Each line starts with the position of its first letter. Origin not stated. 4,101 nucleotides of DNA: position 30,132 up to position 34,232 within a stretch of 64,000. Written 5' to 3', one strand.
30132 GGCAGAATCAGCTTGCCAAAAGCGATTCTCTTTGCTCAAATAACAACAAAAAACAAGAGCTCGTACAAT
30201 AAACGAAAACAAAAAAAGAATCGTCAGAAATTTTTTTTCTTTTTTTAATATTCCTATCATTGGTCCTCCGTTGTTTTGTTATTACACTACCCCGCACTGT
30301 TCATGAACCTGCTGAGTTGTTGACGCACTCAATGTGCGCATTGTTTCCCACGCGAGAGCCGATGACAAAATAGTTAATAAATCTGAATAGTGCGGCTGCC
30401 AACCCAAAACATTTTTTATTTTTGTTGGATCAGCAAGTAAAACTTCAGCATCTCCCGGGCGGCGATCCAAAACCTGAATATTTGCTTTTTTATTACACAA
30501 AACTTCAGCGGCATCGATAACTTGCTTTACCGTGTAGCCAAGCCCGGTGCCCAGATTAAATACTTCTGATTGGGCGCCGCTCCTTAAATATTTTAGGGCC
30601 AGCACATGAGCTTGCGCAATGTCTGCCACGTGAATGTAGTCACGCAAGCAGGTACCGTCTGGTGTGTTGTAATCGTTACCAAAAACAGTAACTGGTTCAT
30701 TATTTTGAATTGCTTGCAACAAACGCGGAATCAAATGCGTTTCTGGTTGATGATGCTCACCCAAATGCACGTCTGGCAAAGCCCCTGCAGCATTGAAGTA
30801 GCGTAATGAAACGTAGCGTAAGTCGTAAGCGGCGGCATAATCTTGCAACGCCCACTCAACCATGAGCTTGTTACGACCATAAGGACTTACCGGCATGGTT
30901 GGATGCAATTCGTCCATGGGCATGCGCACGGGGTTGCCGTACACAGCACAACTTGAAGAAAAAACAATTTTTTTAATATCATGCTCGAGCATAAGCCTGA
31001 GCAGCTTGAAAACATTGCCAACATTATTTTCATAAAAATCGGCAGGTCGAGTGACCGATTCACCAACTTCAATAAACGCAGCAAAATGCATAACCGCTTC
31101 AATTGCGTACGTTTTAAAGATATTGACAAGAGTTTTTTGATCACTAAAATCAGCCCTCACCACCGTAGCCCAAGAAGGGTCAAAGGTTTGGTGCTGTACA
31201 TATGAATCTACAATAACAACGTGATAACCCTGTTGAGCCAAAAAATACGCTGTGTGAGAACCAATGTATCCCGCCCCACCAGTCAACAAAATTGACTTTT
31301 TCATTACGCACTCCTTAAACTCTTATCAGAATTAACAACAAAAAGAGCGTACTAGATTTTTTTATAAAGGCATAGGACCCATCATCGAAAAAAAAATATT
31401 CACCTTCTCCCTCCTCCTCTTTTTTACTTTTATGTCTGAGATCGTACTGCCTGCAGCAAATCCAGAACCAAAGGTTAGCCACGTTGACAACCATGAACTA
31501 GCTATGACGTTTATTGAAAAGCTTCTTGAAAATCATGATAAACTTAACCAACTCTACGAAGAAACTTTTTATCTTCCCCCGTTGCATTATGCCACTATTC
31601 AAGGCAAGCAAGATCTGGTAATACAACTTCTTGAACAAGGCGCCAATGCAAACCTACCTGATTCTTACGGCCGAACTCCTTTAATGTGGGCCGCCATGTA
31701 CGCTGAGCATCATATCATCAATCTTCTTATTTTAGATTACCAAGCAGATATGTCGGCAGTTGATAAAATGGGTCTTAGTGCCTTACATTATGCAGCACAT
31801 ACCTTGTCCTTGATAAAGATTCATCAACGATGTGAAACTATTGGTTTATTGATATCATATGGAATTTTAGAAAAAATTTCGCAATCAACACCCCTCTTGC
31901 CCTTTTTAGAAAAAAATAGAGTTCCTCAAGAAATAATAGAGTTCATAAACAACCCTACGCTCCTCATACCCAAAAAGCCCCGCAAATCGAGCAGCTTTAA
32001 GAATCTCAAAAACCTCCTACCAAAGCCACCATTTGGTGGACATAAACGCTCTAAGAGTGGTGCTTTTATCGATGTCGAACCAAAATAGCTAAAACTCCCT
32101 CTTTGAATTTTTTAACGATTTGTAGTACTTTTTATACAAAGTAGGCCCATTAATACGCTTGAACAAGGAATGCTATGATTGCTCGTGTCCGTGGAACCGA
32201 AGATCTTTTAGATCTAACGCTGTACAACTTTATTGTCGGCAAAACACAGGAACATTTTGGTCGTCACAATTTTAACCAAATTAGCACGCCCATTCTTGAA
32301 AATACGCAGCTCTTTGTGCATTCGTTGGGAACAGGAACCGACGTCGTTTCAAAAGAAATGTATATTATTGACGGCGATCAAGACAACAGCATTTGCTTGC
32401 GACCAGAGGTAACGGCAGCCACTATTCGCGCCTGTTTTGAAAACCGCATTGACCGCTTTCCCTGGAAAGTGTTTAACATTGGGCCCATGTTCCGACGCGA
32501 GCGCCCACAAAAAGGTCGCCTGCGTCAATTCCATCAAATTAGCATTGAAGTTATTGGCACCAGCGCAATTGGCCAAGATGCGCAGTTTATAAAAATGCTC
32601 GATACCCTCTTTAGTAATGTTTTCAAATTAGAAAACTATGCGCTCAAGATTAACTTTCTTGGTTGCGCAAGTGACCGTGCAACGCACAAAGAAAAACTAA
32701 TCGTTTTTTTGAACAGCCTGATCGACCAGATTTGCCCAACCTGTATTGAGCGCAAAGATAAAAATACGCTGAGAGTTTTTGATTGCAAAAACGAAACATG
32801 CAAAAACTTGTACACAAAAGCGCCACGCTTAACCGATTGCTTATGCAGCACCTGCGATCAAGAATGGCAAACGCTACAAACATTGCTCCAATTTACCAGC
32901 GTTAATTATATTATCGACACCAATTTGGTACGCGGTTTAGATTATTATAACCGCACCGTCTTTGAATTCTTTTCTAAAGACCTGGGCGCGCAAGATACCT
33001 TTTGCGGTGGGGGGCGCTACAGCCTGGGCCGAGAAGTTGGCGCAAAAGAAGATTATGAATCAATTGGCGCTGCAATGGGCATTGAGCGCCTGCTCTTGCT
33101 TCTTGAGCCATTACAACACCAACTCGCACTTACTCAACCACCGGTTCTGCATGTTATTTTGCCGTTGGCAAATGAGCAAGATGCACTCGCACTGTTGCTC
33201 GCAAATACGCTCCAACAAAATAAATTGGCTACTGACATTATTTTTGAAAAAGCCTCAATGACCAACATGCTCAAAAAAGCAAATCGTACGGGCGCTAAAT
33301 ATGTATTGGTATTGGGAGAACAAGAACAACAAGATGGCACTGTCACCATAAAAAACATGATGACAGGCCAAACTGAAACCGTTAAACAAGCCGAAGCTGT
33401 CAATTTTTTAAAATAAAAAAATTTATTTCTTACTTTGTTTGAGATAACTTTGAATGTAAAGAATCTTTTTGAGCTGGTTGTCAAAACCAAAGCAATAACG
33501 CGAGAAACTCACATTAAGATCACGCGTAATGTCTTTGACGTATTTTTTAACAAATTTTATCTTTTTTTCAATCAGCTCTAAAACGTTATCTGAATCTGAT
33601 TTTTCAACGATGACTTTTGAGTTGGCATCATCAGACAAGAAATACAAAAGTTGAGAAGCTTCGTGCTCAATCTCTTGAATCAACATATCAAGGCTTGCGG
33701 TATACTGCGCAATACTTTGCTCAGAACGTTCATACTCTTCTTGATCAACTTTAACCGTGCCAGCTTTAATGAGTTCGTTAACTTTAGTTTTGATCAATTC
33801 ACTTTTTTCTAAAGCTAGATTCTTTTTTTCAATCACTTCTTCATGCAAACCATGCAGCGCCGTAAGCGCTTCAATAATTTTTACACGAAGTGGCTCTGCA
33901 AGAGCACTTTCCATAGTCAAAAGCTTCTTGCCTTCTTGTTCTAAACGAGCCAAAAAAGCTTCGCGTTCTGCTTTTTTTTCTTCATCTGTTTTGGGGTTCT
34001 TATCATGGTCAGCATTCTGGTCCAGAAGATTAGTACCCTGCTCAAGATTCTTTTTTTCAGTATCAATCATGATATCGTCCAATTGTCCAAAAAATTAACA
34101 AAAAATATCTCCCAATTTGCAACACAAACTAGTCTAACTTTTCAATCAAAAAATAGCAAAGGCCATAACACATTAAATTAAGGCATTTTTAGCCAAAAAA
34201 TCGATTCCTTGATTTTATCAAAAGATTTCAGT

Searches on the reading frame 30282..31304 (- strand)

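Call 38: search_protein_families(library=pfam, proteins=[window:30282-31304:-], max_evalue=0.00001)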
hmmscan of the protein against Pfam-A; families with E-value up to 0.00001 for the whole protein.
window:30282-31304:- (340 aa): 7 families
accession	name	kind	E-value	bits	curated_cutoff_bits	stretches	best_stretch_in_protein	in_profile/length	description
PF01370.27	Epimerase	-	1.1e-61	208.7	20.9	1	5-252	1-240/240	NAD dependent epimerase/dehydratase family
PF16363.11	GDP_Man_Dehyd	-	7e-54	183.9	27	1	6-307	1-324/332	GDP-mannose 4,6 dehydratase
PF01073.25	3Beta_HSD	-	6.5e-12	45.5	22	1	7-246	2-238/280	3-beta hydroxysteroid dehydrogenase/isomerase family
PF04321.23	RmlD_sub_bind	-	1e-11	44.9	27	1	4-157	2-140/287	RmlD substrate binding domain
PF02719.21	Polysacc_synt_2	-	1.2e-09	38.2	20.2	1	5-285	1-267/293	Polysaccharide biosynthesis protein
PF05368.20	NmrA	-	2.6e-06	27.7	27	1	1-118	1-107/298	NmrA-like family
PF13460.12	NAD_binding_10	-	3.3e-06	27.5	27.2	1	9-167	1-141/184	NAD(P)H-binding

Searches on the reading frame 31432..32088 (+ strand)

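Call 38: search_protein_families(library=pfam, proteins=[window:31432-32088:+], max_evalue=0.00001)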
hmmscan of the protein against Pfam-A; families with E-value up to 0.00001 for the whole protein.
window:31432-32088:+ (218 aa): 5 families
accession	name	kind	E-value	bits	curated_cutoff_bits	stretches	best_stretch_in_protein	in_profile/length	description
PF12796.13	Ank_2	-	7.8e-15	55.7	27.3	1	27-109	12-88/90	Ankyrin repeats (3 copies)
PF00023.36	Ank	-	2.8e-14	52.9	21.1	0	79-112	1-33/33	Ankyrin repeat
PF13637.12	Ank_4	-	8.9e-09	35.9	22.7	0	51-100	1-50/50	Ankyrin repeats (many copies)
PF13606.12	Ank_3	-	1.1e-08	35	22.3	0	79-106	1-27/30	Ankyrin repeat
PF13857.12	Ank_5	-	3.8e-08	34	27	0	66-121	1-56/56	Ankyrin repeats (many copies)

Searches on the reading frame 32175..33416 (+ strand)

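Call 38: search_protein_families(library=pfam, proteins=[window:32175-33416:+], max_evalue=0.00001)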
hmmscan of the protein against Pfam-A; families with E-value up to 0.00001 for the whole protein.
window:32175-33416:+ (413 aa): 5 families
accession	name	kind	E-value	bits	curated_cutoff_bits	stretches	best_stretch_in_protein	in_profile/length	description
PF13393.11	tRNA-synt_His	-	2.1e-25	90.1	25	1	22-306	18-308/308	Histidyl-tRNA synthetase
PF00587.30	tRNA-synt_2b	-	8.1e-15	55.8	29.3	1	65-309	3-174/179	tRNA synthetase class II core domain (G, H, P, S and T)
PF03129.25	HGTP_anticodon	-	6.5e-14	52.3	21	1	327-413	3-92/94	Anticodon binding domain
PF01409.25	tRNA-synt_2d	-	2.6e-08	34.1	19.8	1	22-153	24-157/246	tRNA synthetases class II core domain (F)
PF00152.25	tRNA-synt_2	-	9e-06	25.4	25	0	98-152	93-143/308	tRNA synthetases class II (D, K and N)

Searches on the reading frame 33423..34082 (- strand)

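Call 38: search_protein_families(library=pfam, proteins=[window:33423-34082:-], max_evalue=0.00001)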
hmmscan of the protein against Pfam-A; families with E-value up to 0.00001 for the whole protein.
window:33423-34082:- (219 aa): 0 families

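Call 62: search_protein_families(library=pfam, proteins=[window:33423-34082:-], max_evalue=1)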
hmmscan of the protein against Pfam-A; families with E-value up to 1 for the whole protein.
window:33423-34082:- (219 aa): 3 families
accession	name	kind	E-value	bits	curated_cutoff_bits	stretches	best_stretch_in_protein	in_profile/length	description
PF20794.3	bPH_7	-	0.025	14.6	25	1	134-176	84-128/135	Bacterial PH domain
PF02329.21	HDC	-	0.039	13.5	25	1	156-205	198-247/294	Histidine carboxylase PI chain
PF01985.26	CRS1_YhbY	-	0.041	14.7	27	1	77-105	25-53/84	CRS1 / YhbY (CRM) domain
